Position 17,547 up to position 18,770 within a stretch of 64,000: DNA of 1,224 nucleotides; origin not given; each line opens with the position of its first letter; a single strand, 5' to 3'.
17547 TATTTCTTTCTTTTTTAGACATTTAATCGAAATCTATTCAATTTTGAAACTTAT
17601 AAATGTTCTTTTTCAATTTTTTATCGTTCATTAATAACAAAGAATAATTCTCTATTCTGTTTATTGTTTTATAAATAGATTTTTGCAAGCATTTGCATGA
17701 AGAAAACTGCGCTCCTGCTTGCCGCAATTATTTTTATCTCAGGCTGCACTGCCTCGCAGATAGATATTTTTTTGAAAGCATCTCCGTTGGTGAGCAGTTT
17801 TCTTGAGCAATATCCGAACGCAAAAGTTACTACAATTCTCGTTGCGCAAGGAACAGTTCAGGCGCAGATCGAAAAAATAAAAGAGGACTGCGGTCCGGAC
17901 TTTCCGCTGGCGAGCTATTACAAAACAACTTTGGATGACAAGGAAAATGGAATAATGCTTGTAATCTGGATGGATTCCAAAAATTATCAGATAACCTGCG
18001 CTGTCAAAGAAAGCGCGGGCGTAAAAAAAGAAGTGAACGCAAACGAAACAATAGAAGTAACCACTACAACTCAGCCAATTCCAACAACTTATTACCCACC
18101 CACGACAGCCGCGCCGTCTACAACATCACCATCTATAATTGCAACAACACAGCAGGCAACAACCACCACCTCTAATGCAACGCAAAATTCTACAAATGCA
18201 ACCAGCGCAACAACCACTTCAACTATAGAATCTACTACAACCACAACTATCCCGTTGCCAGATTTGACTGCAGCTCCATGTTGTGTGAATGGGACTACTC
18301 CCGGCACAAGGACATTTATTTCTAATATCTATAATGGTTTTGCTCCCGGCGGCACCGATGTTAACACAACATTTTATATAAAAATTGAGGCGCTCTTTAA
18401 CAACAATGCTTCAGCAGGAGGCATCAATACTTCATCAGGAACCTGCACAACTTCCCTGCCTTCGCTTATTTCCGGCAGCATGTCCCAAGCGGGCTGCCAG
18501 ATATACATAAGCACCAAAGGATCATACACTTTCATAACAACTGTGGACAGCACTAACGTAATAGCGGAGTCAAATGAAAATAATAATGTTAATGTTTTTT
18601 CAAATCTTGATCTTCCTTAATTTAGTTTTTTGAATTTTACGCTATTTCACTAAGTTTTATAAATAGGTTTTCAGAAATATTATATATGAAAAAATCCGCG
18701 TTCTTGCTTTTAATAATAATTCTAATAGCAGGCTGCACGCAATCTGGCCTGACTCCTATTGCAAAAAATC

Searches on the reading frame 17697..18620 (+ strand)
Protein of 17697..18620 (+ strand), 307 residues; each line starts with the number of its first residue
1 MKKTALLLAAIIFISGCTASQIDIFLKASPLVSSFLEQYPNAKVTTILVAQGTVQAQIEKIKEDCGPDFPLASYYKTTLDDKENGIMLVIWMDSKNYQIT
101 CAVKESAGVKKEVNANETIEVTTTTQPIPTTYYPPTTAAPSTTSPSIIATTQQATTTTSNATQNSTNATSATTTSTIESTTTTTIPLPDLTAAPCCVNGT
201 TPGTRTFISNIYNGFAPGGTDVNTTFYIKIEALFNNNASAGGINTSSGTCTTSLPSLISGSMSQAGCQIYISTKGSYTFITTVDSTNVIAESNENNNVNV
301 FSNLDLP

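Call 8: find_encoding_contigs(protein=window:17697-18620:+, flank=10000, max_places=1)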
Protein window:17697-18620:+ (307 aa): 24 contigs read that carry it; 1 place shown.
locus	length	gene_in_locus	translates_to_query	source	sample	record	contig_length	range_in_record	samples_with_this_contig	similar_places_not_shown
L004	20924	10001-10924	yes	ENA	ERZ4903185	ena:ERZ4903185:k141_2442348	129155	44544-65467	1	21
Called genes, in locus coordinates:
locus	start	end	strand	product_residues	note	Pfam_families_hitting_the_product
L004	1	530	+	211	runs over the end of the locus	PF14512:TM1586_NiRdase (weak), PF00881:Nitroreductase, PF14512:TM1586_NiRdase (weak)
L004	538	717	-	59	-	PF01667:Ribosomal_S27e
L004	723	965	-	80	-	-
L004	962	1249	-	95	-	PF00935:Ribosomal_L44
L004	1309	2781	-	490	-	-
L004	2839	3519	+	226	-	PF00696:AA_kinase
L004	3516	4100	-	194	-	PF22090:Gins51_C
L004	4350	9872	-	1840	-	-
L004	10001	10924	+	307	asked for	PF07705:CARDB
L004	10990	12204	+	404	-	PF07705:CARDB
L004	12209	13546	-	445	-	PF21686:LigD_Prim-Pol (weak), PF01896:DNA_primase_S (weak)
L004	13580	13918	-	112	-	-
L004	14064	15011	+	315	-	PF01916:DS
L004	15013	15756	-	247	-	PF00705:PCNA_N, PF02144:Rad1 (weak)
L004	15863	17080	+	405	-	PF00149:Metallophos, PF12850:Metallophos_2 (faint)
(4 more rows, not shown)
